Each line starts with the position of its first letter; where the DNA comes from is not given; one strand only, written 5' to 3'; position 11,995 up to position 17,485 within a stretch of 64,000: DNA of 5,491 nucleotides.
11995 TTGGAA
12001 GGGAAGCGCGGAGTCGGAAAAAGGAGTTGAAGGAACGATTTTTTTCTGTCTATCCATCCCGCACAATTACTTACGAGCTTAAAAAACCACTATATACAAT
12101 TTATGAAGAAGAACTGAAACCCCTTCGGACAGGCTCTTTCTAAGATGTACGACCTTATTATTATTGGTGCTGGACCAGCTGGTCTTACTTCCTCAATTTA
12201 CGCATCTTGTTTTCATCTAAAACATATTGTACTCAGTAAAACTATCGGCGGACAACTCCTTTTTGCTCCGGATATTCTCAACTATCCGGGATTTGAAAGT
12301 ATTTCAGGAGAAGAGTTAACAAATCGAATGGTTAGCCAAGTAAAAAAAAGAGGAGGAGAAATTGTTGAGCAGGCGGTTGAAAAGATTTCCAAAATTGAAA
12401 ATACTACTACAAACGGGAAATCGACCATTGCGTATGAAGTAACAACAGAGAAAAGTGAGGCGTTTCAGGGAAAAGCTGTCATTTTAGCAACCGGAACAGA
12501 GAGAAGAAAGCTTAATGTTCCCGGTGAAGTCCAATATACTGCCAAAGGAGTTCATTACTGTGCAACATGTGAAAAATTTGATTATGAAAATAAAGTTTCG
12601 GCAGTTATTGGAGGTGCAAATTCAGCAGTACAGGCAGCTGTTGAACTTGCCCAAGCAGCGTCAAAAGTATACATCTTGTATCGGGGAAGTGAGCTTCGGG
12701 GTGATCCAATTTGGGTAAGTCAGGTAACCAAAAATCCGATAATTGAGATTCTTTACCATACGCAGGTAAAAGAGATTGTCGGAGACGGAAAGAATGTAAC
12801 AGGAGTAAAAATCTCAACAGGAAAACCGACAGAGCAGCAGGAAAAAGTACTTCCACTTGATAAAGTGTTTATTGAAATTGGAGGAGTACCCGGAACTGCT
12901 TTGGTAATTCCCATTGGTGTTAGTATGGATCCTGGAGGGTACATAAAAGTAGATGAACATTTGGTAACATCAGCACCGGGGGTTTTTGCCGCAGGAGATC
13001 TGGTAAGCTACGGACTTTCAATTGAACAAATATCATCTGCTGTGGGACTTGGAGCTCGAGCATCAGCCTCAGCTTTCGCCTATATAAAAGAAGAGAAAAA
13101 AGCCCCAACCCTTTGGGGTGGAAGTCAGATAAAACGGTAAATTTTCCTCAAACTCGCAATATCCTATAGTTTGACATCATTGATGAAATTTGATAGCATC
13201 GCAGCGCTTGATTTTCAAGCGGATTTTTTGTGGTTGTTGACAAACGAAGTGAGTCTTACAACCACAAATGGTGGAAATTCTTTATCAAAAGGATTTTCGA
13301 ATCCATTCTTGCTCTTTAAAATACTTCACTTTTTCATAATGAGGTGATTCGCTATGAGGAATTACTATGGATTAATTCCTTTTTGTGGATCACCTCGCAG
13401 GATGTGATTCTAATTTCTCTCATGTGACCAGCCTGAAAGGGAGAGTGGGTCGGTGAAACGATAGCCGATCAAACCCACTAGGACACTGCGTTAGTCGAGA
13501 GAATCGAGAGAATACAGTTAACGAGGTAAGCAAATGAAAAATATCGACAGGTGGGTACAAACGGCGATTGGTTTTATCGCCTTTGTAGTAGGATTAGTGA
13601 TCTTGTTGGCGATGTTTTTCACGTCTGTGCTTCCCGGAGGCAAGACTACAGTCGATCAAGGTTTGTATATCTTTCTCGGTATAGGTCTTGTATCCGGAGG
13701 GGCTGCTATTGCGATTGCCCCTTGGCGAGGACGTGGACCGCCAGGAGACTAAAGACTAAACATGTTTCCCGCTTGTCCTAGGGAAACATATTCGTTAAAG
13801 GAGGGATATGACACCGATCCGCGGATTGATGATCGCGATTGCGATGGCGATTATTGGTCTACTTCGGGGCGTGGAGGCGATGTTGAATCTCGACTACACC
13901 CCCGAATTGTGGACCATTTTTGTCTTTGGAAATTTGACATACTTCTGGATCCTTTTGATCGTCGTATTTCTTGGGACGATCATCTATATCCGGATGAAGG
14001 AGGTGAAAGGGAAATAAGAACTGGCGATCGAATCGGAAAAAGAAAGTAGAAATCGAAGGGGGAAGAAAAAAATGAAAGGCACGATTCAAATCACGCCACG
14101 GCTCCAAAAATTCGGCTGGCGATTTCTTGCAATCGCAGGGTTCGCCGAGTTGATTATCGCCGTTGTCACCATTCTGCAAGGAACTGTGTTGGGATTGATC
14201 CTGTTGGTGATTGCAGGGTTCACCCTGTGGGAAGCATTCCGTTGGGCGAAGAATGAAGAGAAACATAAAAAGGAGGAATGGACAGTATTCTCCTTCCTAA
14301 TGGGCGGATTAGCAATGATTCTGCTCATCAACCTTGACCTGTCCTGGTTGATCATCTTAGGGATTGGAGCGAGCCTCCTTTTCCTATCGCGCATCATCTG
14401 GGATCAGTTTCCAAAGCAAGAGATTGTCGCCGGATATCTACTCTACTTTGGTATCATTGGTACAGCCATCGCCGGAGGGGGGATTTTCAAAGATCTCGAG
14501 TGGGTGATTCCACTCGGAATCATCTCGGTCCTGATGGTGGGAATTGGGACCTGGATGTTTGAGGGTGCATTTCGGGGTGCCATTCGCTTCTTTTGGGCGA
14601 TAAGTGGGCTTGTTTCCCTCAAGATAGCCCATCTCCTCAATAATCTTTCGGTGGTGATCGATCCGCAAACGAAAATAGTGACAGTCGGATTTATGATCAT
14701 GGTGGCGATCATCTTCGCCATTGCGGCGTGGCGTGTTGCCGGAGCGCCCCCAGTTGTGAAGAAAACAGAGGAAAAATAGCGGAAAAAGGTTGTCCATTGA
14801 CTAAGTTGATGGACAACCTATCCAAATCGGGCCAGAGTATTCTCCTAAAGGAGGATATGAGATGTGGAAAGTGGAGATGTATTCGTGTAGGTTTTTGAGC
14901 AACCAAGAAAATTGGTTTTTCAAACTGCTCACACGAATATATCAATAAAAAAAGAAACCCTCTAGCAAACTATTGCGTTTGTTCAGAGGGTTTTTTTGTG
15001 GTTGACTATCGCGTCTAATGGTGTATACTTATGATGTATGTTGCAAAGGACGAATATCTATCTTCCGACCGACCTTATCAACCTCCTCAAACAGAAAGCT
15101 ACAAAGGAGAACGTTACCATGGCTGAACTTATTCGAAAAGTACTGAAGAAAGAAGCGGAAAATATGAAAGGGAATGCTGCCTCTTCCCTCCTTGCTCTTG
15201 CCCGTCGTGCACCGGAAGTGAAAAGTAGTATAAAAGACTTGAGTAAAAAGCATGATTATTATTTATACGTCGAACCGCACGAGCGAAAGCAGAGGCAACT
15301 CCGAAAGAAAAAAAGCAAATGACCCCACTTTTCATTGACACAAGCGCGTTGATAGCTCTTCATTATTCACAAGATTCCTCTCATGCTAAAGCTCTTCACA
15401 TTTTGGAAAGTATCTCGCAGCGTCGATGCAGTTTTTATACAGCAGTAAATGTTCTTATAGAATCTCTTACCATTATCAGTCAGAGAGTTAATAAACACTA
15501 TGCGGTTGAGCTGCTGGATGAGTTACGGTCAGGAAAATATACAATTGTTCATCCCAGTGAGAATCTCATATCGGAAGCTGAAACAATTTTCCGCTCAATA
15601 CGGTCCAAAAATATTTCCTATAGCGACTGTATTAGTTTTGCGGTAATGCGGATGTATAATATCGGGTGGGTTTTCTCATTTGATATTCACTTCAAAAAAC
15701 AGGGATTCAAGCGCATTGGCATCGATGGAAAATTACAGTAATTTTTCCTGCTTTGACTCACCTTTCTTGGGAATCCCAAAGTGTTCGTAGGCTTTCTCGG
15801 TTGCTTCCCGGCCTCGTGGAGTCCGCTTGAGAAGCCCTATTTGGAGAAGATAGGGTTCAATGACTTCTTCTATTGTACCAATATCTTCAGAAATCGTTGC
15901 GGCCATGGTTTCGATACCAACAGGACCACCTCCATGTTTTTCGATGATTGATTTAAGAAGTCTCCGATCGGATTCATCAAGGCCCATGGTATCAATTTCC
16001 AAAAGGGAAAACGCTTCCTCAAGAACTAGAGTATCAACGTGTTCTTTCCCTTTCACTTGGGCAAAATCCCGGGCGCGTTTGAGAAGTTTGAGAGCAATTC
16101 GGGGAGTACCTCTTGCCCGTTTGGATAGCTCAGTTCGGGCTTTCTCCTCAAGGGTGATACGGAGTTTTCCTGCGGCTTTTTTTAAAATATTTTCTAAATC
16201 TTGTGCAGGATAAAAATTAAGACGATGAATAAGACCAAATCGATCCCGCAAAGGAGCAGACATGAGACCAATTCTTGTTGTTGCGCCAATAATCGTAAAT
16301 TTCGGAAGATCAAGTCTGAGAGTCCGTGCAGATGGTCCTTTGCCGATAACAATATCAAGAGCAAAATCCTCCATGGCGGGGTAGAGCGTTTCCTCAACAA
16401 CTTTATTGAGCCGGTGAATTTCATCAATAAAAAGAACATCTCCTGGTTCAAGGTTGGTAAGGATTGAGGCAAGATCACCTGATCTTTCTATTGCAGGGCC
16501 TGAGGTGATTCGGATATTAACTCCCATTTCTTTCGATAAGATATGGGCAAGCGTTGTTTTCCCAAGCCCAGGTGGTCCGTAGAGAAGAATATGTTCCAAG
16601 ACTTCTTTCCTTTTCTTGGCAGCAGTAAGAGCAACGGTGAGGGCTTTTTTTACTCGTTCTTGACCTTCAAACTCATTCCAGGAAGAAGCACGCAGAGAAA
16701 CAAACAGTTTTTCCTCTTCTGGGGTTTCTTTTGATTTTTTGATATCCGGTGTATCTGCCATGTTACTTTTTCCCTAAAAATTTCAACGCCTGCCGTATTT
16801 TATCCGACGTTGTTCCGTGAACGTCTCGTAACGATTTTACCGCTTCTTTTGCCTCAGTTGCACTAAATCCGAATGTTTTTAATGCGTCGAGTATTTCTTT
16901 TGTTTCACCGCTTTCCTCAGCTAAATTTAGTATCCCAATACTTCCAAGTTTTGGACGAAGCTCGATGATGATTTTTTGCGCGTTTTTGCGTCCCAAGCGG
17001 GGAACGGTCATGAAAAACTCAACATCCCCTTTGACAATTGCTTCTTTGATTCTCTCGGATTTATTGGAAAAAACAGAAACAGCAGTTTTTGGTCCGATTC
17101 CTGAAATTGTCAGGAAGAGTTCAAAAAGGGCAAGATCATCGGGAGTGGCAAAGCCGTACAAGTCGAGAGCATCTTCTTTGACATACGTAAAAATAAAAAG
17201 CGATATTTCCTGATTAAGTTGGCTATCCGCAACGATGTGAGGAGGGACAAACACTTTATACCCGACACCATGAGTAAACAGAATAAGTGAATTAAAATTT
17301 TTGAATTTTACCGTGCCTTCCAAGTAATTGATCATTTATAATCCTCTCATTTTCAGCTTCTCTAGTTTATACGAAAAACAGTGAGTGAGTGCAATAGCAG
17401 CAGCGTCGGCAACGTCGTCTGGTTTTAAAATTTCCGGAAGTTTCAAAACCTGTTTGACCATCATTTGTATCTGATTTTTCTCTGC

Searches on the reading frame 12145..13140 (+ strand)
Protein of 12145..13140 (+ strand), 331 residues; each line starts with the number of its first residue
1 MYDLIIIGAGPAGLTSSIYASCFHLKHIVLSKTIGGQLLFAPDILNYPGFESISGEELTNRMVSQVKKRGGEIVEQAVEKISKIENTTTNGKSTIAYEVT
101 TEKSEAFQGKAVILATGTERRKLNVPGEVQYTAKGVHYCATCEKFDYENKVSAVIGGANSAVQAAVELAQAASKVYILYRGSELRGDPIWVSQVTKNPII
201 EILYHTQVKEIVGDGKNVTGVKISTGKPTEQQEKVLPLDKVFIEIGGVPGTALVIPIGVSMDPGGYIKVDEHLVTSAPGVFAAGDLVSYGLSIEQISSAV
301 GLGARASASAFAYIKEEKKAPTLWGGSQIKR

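Call 75: search_protein_families(library=pfam, proteins=[window:12145-13140:+], max_evalue=0.0001)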
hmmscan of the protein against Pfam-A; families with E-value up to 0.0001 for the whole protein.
window:12145-13140:+ (331 aa): 4 families
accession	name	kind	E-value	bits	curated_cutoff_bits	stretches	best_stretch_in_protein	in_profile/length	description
PF07992.20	Pyr_redox_2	-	4e-41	141.8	26.1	1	2-300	1-288/291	Pyridine nucleotide-disulphide oxidoreductase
PF13738.12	Pyr_redox_3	-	1.1e-23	84.4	30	1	93-284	110-305/305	Pyridine nucleotide-disulphide oxidoreductase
PF00070.33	Pyr_redox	-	5.7e-09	36.8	22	1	153-224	3-80/82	Pyridine nucleotide-disulphide oxidoreductase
PF01266.30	DAO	-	5.1e-05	23.4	27.9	0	47-140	140-231/353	FAD dependent oxidoreductase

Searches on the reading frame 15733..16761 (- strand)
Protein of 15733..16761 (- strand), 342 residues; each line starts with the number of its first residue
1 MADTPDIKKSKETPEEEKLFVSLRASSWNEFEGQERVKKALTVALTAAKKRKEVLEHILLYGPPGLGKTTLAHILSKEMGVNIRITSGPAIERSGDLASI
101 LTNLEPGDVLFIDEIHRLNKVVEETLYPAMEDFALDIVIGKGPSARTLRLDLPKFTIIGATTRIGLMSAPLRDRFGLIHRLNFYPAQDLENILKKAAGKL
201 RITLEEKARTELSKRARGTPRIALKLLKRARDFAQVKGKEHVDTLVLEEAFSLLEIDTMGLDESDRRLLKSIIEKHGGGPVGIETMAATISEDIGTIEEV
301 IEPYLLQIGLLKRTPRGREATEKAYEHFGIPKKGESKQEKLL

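Call 89: search_protein_families(library=pfam, proteins=[window:15733-16761:-], max_evalue=0.0001)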
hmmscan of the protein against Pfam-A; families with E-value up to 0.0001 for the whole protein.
window:15733-16761:- (342 aa): 11 families
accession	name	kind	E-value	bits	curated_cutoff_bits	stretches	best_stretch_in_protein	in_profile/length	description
PF05496.18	RuvB_N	-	3.2e-77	258.2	27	1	23-181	1-159/159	Holliday junction DNA helicase RuvB P-loop domain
PF05491.19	RuvB_C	-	7.6e-25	87.1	24.7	1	259-328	2-71/72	RuvB C-terminal winged helix domain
PF17864.7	AAA_lid_4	-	8.5e-24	83.6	27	1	184-257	1-74/74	RuvB AAA lid domain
PF00004.35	AAA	-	4.8e-21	76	21.2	1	58-178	1-126/131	ATPase family associated with various cellular activities (AAA)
PF07728.20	AAA_5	-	4.5e-10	40.1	22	1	57-175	1-139/139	AAA domain (dynein-related subfamily)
PF01078.27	Mg_chelatase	-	2e-06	27.8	20.3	0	29-76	3-43/207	Magnesium chelatase, subunit ChlI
PF06068.19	TIP49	-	5.8e-06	26.2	23.8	0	31-86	26-81/347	TIP49 P-loop domain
PF00493.29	MCM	-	9.3e-06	25.4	23.3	0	8-134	3-149/224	MCM P-loop domain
PF00931.28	NB-ARC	-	2.3e-05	24.2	23.5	0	52-76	15-39/248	NB-ARC domain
PF13191.12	AAA_16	-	3.1e-05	25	32.6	0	33-83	4-53/167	AAA ATPase domain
PF03215.21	Rad17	-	6e-05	23.5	23.8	0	37-91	31-81/186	Rad17 P-loop domain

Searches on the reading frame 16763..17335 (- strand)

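Call 89: search_protein_families(library=pfam, proteins=[window:16763-17335:-], max_evalue=0.0001)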
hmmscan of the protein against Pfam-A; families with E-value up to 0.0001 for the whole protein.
window:16763-17335:- (190 aa): 3 families
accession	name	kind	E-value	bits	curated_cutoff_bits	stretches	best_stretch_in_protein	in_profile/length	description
PF01330.27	RuvA_N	-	1.8e-17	63.6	23.6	1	1-61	1-61/61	RuvA N terminal domain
PF14520.12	HHH_5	-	4.1e-14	53.2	27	1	71-127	1-56/57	Helix-hairpin-helix domain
PF07499.19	RuvA_C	-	1.1e-06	29.5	24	1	146-187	4-46/47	RuvA, C-terminal domain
